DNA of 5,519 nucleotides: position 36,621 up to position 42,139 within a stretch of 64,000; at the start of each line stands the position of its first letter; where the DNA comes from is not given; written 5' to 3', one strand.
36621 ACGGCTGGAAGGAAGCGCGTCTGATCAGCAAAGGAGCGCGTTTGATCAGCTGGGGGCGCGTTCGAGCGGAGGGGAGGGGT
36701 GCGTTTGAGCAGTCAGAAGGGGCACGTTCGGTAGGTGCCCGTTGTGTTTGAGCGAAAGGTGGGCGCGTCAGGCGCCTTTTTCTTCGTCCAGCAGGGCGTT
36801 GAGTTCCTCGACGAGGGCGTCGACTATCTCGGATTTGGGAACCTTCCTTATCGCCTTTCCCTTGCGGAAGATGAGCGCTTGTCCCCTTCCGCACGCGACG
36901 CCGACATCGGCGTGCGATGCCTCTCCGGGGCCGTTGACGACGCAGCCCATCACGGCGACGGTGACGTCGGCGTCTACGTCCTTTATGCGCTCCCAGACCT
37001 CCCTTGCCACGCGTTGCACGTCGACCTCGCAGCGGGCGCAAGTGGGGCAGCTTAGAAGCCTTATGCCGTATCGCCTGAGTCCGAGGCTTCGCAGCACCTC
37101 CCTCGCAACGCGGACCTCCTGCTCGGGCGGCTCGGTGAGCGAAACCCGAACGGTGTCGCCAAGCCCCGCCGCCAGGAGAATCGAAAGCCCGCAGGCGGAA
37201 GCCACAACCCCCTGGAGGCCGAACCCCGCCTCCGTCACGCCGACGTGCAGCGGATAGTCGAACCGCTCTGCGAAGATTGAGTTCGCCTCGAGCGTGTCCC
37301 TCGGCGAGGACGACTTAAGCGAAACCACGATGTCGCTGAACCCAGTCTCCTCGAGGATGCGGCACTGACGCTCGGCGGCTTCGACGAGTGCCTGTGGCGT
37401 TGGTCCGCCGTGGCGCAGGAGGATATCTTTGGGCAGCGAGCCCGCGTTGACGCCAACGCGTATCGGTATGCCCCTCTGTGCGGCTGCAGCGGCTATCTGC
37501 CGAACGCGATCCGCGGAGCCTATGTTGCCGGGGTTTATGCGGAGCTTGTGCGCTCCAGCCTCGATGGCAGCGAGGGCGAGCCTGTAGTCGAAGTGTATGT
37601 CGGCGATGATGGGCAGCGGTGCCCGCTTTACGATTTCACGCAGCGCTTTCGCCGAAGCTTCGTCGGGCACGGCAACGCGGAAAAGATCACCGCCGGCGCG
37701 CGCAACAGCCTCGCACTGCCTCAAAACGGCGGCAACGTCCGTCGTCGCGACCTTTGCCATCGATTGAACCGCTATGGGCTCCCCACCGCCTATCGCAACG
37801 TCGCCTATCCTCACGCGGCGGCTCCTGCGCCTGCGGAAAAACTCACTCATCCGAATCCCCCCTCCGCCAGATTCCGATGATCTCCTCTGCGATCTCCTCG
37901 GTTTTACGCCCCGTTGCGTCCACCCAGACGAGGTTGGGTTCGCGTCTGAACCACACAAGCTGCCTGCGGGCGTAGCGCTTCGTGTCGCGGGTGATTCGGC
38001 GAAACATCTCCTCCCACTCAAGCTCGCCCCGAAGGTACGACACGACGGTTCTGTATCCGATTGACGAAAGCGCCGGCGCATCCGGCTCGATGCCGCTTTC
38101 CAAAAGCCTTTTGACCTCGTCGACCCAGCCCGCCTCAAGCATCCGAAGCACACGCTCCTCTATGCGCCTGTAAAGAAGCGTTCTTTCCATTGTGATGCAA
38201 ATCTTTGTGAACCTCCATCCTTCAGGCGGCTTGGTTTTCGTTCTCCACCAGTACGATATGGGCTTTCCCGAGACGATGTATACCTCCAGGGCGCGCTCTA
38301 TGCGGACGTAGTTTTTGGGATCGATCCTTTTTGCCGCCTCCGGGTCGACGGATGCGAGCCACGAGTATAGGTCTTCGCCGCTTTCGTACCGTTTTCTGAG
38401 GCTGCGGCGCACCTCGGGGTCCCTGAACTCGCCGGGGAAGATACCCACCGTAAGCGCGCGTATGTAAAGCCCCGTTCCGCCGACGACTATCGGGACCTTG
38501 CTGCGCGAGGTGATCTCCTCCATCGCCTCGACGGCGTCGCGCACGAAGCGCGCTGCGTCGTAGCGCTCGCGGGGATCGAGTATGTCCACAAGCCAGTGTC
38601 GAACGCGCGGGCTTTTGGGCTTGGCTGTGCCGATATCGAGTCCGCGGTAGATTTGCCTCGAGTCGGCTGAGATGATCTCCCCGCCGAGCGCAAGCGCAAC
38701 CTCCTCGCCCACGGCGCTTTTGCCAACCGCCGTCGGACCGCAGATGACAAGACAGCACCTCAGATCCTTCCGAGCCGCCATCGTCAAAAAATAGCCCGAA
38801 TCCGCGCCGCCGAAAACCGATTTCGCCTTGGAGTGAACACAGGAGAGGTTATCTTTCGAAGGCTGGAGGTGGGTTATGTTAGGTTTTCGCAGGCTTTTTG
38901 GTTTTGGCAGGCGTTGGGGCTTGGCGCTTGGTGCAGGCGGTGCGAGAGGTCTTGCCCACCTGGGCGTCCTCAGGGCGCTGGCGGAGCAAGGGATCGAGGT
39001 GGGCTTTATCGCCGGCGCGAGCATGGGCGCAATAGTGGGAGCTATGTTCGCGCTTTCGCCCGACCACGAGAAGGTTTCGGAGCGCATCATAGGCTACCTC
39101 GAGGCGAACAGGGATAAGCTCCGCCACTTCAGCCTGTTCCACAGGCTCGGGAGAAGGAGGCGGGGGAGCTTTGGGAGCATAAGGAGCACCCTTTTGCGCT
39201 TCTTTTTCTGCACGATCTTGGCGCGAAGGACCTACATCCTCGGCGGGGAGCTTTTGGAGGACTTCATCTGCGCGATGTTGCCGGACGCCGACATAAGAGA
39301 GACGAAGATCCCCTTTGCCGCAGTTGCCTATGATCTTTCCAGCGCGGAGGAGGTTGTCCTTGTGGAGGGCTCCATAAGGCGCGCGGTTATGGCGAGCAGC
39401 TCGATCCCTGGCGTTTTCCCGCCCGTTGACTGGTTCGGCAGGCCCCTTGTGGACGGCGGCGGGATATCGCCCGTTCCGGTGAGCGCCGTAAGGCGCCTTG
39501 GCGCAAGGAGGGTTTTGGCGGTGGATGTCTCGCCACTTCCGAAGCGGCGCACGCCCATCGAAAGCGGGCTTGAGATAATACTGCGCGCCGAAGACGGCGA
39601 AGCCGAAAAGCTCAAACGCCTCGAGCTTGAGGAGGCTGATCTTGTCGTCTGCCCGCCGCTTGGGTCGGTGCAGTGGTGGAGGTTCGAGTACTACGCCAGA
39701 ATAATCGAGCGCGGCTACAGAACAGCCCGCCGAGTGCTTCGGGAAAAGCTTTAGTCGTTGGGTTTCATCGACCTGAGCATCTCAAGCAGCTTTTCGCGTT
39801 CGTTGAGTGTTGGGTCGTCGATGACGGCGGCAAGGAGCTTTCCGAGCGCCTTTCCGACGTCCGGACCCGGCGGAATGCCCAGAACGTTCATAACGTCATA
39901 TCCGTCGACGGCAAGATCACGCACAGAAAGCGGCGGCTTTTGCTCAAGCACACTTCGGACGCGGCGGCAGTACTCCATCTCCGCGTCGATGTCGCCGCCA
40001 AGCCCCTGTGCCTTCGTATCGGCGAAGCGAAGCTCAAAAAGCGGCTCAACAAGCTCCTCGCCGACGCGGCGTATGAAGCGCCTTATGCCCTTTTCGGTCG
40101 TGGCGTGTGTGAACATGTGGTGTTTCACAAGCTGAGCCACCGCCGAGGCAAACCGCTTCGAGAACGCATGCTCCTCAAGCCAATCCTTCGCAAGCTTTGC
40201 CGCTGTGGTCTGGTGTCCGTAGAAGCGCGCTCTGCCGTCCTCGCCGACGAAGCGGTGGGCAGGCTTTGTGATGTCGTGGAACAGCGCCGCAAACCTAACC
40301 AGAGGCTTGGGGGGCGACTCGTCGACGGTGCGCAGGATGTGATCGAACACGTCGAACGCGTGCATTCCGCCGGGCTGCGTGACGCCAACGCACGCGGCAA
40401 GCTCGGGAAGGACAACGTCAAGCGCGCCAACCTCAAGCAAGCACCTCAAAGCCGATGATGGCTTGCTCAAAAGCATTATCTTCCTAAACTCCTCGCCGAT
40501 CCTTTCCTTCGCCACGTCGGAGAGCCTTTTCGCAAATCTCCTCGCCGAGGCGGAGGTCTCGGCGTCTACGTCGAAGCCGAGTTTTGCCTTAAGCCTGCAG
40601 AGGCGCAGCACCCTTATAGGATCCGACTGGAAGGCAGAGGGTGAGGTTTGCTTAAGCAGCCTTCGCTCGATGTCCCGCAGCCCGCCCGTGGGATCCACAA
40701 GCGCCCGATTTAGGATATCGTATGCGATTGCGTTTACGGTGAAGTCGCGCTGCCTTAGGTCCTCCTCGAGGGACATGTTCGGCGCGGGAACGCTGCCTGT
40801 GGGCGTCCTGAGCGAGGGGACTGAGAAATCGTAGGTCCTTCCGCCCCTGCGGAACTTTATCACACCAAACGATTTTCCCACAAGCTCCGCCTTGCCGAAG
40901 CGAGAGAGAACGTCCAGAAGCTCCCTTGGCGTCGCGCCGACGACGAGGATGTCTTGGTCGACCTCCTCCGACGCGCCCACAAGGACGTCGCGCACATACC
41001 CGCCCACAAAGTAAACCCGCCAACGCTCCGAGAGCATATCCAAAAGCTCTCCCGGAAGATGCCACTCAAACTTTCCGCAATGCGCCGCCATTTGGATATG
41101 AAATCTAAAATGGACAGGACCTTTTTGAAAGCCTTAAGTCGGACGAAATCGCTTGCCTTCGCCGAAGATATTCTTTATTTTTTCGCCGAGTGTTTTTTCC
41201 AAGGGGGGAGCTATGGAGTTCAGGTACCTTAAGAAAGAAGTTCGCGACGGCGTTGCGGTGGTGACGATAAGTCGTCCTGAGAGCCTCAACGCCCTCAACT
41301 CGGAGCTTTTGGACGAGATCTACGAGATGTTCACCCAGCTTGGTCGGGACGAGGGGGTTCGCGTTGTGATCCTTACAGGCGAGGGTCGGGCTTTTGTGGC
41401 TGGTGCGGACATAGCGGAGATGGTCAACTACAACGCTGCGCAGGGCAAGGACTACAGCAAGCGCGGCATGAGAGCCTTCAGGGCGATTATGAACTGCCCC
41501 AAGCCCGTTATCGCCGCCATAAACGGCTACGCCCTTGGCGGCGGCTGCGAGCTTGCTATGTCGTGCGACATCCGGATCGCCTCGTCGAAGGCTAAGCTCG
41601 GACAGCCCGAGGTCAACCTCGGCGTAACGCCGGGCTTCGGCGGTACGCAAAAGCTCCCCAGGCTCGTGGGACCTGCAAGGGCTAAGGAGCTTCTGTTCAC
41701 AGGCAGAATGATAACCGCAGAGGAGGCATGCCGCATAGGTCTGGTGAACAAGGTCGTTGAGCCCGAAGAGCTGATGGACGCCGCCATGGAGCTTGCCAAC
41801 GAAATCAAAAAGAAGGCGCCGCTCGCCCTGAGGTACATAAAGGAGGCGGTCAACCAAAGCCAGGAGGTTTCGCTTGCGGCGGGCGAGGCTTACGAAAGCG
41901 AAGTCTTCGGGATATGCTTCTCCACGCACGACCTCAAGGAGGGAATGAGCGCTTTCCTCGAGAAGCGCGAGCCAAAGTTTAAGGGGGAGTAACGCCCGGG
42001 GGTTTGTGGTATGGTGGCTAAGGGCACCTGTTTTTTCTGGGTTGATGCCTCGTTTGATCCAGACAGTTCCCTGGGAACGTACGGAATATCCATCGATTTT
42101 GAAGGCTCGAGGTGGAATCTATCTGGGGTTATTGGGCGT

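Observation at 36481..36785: Roughly 290-bp array of about 13 degenerate 22-bp tandem repeats fills the convergent gap next to ispG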

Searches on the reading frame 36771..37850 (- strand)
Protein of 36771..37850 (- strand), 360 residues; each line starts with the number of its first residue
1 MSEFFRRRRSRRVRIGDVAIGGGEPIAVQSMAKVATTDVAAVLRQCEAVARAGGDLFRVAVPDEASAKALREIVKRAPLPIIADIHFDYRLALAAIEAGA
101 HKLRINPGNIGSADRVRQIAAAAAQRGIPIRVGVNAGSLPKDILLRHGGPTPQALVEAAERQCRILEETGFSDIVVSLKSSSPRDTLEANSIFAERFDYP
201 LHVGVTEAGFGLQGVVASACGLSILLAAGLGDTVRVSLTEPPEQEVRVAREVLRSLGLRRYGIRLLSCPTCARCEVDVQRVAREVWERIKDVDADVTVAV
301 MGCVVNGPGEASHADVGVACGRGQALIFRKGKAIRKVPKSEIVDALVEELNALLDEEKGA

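Call 14: find_related_loci(query=window:36771-37850:-, collection=genome_contigs, flank=3000)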
Query seq(360 aa) (360 aa) in genome_contigs; peptide patterns used: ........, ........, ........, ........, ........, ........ (x = any residue, [..] = any of these).
600 stretches matched a pattern (row limit reached: there are more); 598 encode a relative of the query (tblastn E <= 1e-3); the best 80 are kept; 80 distinct loci.
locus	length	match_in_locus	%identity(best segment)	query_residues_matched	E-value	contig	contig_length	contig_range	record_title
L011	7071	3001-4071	55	2-358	5e-125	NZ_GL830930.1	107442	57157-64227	Phascolarctobacterium succinatutens YIT 12067 Scfld300, whole genome shotgun sequence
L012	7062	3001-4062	52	4-357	3e-124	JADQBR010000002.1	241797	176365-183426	MAG: Bacillota bacterium isolate Soudan_17 NODE_25_length_241797_cov_14.405594, whole genome shotgun sequence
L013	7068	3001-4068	54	5-360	9e-121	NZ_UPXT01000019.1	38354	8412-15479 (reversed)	Uncultured Acidaminococcus sp. isolate UMGS3, whole genome shotgun sequence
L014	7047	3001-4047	47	5-353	2e-118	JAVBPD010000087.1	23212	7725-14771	MAG: Clostridiaceae bacterium isolate EPI_MAG_00128 c_000004198225, whole genome shotgun sequence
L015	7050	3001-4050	50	4-353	9e-118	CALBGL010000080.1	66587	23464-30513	MAG TPA_asm: uncultured Clostridia bacterium isolate ERR318680_bin.42_CONCOCT_v1.1_MAG genome assembly, contig: ERZ17645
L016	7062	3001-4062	50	1-353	3e-117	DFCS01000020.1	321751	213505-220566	MAG TPA_asm: Hungatella sp. UBA3048 UBA3048_contig_154, whole genome shotgun sequence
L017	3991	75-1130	53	7-358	5e-119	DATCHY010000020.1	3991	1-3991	MAG TPA_asm: Geomonas sp. isolate SMAG_U7845 k141_324250, whole genome shotgun sequence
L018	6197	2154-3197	51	9-356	2e-116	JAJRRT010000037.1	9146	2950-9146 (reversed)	MAG: Deltaproteobacteria bacterium isolate Dive100_bin3.49 k141_417409, whole genome shotgun sequence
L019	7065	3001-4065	50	4-358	3e-116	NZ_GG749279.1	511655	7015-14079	Selenomonas noxia ATCC 43541 SCAFFOLD2, whole genome shotgun sequence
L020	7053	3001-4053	49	3-353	5e-116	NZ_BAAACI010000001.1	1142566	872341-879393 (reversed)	Clostridium subterminale strain JCM 1417 sequence01, whole genome shotgun sequence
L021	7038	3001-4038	52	7-351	5e-116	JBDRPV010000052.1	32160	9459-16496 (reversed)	MAG: Parcubacteria group bacterium isolate MEGAHIT-group-2.138 k141_1307633, whole genome shotgun sequence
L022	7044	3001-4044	52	3-350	1e-115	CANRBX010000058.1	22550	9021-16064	MAG: uncultured Lachnospiraceae bacterium isolate Lapin-028__bin57 genome assembly, contig: Lapin-028__NODE_2500_length_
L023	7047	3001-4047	53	7-356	2e-115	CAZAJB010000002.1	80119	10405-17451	MAG TPA_asm: uncultured Clostridiaceae bacterium isolate binchicken_co173_12 genome assembly, contig: NODE_1022_length_8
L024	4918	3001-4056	49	3-354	2e-115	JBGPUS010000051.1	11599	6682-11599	MAG: Nitrospirota bacterium isolate OBJ1_062018_110_38 k141_2461283_length_11599_cov_22.4034, whole genome shotgun seque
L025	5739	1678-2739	49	5-358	3e-115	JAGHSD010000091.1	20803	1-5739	MAG: Candidatus Darwinimomas equi isolate E1_MB2_36 c_000000130678, whole genome shotgun sequence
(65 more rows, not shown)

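Call 34: find_homologous_proteins(query=window:36771-37850:-, max_evalue=1e-100)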
Query seq(360 aa) (360 aa): 4740 proteins with E <= 1e-100 among 8000 candidates; the best 120 are listed.
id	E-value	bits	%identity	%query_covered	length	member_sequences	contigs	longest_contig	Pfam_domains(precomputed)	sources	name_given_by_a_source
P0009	2.6e-226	768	100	100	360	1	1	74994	PF04551.20,PF26540.1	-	-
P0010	1.7e-148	512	65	97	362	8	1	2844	PF04551.20,PF26540.1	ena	-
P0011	1.7e-148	512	65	98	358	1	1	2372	PF04551.20,PF26540.1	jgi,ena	-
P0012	3.7e-146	505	62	98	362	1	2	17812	PF04551.20,PF26540.1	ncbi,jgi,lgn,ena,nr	ncbi:4-hydroxy-3-methylbut-2-en-1-yl diphosphate synthase [bacterium]|nr:MAG: 4-hydroxy-3-methylbut-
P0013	4.2e-146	504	64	97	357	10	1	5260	PF04551.20,PF26540.1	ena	-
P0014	1.1e-145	503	64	98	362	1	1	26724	PF04551.20,PF26540.1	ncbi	-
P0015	2.6e-145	502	64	98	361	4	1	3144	PF04551.20,PF26540.1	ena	-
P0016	3.7e-145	501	63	98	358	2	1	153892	PF04551.20,PF26540.1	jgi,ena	-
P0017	2.9e-144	498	62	98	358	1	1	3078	PF04551.20,PF26540.1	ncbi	-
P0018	5.9e-143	494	62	97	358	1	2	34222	PF04551.20,PF26540.1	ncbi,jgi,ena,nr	ncbi:flavodoxin-dependent (E)-4-hydroxy-3-methylbut-2-enyl-diphosphate synthase [bacterium]|nr:flavo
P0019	1.3e-142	493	62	97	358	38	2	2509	PF04551.20,PF26540.1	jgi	-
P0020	7.9e-142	490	63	96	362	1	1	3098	PF04551.20,PF26540.1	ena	-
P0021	1.0e-141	490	59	98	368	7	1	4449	PF04551.20,PF26540.1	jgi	jgi:(E)-4-hydroxy-3-methylbut-2-enyl-diphosphate synthase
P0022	3.0e-141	488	60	97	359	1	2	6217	PF04551.20,PF26540.1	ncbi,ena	-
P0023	6.1e-141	487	47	76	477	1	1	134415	PF04551.20,PF26540.1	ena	-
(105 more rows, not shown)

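Call 35: find_encoding_contigs(protein=P0016, flank=3500, max_places=2)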
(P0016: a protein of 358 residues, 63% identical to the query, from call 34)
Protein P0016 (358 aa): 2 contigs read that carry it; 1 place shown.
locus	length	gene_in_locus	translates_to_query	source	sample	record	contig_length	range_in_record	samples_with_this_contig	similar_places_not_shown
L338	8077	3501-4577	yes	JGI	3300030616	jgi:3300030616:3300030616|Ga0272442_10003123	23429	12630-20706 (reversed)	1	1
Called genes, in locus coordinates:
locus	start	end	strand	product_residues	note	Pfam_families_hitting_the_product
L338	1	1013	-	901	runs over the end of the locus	PF02739:5_3_exonuc_N, PF01367:5_3_exonuc, PF01612:DNA_pol_A_exo1, PF22619:DNA_polI_exo1, PF00476:DNA_pol_A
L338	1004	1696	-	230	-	PF01936:NYN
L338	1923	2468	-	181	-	PF02620:YceD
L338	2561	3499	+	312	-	PF01745:IPT (weak), PF01715:IPPT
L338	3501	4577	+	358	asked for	PF04551:GcpE, PF26540:GcpE_C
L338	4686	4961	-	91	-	-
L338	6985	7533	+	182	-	PF04079:SMC_ScpB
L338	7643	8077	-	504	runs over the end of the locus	-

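Call 36: find_encoding_contigs(protein=P0014, flank=3500, max_places=2)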
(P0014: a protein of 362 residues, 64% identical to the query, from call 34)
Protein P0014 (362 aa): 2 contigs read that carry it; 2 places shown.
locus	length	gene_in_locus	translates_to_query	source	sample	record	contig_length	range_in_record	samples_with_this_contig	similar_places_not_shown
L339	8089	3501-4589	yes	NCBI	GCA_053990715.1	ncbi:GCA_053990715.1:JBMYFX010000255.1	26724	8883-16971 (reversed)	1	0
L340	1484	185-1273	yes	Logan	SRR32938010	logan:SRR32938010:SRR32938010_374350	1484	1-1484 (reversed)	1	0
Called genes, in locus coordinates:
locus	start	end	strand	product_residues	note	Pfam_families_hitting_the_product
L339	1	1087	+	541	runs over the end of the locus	PF03485:Arg_tRNA_synt_N, PF09334:tRNA-synt_1g (faint), PF00750:tRNA-synt_1d, PF05746:DALR_1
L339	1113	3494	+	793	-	PF07498:Rho_N, PF07497:Rho_RNA_bind, PF00006:ATP-synt_ab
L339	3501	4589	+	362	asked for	PF04551:GcpE, PF26540:GcpE_C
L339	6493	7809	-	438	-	PF00072:Response_reg, PF01078:Mg_chelatase (faint), PF13191:AAA_16 (weak), PF00158:Sigma54_activat, PF14532:Sigma54_activ_2, PF07728:AAA_5, PF25601:AAA_lid_14, PF02954:HTH_8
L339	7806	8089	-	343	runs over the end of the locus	-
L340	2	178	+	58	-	?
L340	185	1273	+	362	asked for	PF04551:GcpE, PF26540:GcpE_C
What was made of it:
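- A relative encodes Rho (L339, call 36).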

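Call 37: find_encoding_contigs(protein=P0018, flank=3500, max_places=2)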
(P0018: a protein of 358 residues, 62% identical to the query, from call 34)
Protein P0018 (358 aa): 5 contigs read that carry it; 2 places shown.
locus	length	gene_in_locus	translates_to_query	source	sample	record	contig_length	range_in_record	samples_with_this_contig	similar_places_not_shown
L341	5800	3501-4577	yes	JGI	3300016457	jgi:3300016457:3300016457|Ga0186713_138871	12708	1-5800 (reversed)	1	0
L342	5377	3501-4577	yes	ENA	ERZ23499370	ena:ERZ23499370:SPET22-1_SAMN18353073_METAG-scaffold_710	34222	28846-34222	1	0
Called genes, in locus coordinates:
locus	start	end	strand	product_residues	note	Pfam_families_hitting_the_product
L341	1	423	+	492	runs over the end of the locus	PF00662:Proton_antipo_N (weak), PF10125:NADHdeh_related, PF00361:Proton_antipo_M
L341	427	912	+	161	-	PF01899:MNHE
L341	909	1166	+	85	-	PF04066:MrpF_PhaF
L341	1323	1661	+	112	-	PF03334:PhaG_MnhG_YufB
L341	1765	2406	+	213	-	PF13187:Fer4_9 (faint), PF00037:Fer4 (weak), PF12797:Fer4_2 (faint), PF12837:Fer4_6 (weak), PF12838:Fer4_7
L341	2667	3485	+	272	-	PF13238:AAA_18 (faint), PF01715:IPPT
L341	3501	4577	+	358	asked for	PF04551:GcpE, PF26540:GcpE_C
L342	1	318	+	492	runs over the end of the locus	PF00662:Proton_antipo_N (weak), PF10125:NADHdeh_related, PF00361:Proton_antipo_M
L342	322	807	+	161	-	PF01899:MNHE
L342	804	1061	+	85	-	PF04066:MrpF_PhaF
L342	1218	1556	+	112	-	PF03334:PhaG_MnhG_YufB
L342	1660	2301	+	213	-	PF13187:Fer4_9 (faint), PF00037:Fer4 (weak), PF12797:Fer4_2 (faint), PF12837:Fer4_6 (weak), PF12838:Fer4_7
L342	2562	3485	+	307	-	PF13238:AAA_18 (faint), PF01715:IPPT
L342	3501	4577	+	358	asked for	PF04551:GcpE, PF26540:GcpE_C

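Call 38: find_encoding_contigs(protein=P0012, flank=3500, max_places=2)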
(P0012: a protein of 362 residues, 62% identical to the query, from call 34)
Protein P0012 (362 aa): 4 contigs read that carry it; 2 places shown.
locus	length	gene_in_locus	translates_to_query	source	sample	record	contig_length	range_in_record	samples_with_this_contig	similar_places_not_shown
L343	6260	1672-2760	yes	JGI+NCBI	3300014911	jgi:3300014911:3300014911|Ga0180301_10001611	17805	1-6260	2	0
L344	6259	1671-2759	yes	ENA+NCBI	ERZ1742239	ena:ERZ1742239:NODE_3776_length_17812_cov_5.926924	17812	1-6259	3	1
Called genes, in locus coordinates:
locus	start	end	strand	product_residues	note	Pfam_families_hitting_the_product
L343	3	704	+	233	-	?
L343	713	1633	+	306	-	PF01745:IPT (weak), PF13238:AAA_18 (faint), PF01715:IPPT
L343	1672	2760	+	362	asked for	PF04551:GcpE, PF26540:GcpE_C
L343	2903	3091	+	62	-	-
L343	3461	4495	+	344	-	PF04307:YdjM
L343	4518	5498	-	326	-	PF02606:LpxK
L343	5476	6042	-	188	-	PF04326:SLFN_AlbA_2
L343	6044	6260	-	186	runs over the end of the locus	PF07894:SACK1, PF13091:PLDc_2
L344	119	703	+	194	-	-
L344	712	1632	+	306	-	PF01745:IPT (weak), PF13238:AAA_18 (faint), PF01715:IPPT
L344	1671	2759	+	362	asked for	PF04551:GcpE, PF26540:GcpE_C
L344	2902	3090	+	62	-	-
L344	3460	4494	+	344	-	PF04307:YdjM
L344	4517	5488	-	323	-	PF02606:LpxK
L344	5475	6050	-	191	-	PF04326:SLFN_AlbA_2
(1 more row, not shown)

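Call 57: search_protein_families(library=pfam, proteins=[window:36771-37850:-], max_evalue=0.001)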
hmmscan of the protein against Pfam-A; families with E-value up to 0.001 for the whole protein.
window:36771-37850:- (360 aa): 1 family
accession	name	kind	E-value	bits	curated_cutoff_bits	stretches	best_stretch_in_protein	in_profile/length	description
PF04551.19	GcpE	-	1.7e-139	465.1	32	1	11-351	2-342/343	GcpE protein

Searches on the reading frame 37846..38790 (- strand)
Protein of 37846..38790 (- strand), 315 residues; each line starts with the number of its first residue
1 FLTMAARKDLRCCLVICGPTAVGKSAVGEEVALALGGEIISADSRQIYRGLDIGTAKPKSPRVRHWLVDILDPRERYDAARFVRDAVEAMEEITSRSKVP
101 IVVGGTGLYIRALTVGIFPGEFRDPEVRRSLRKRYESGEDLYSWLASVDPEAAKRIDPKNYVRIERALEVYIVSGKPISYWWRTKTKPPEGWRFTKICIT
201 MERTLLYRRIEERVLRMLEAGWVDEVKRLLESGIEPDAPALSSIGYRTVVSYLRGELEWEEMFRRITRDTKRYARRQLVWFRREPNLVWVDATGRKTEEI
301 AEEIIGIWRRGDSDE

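Call 57: search_protein_families(library=pfam, proteins=[window:37846-38790:-], max_evalue=0.001)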
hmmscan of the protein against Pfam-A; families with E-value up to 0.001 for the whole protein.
window:37846-38790:- (315 aa): 2 families
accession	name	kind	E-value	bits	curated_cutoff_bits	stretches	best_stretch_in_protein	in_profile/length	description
PF01715.23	IPPT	-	9.8e-81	271.4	23.6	1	46-284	1-243/243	IPP transferase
PF01745.22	IPT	-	0.00013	21.9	20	0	15-63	5-53/233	Isopentenyl transferase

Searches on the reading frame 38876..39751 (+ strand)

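Call 57: search_protein_families(library=pfam, proteins=[window:38876-39751:+], max_evalue=0.001)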
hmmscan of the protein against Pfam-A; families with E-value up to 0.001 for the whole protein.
window:38876-39751:+ (292 aa): 1 family
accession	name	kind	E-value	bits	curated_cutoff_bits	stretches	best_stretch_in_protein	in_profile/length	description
PF01734.28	Patatin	-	5.3e-30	105.5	27.7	1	16-204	1-189/191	Patatin-like phospholipase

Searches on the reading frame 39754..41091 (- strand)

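Call 57: search_protein_families(library=pfam, proteins=[window:39754-41091:-], max_evalue=0.001)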
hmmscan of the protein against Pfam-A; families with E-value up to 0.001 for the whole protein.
window:39754-41091:- (446 aa): 4 families
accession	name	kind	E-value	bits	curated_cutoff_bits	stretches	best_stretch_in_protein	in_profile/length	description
PF01743.26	PolyA_pol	-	1.2e-21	77.8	23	1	26-146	1-125/126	Poly A polymerase head domain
PF12627.12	PolyA_pol_RNAbd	-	4.1e-14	52.5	22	1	172-233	1-62/64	Probable RNA and SrmB- binding site of polymerase A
PF13735.12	tRNA_NucTran2_2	-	6.7e-09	36.3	27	1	300-438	23-148/149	tRNA nucleotidyltransferase domain 2 putative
PF01966.28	HD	-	2.2e-08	34.8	22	1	262-341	24-94/116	HD domain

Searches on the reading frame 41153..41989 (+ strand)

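Call 57: search_protein_families(library=pfam, proteins=[window:41153-41989:+], max_evalue=0.001)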
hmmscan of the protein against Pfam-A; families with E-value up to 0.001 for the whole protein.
window:41153-41989:+ (279 aa): 2 families
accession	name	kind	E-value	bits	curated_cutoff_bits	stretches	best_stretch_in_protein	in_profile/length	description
PF00378.25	ECH_1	-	1.9e-79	267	27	1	31-278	3-250/251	Enoyl-CoA hydratase/isomerase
PF16113.10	ECH_2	-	2.9e-42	145.8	27.2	1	35-215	2-185/335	Enoyl-CoA hydratase/isomerase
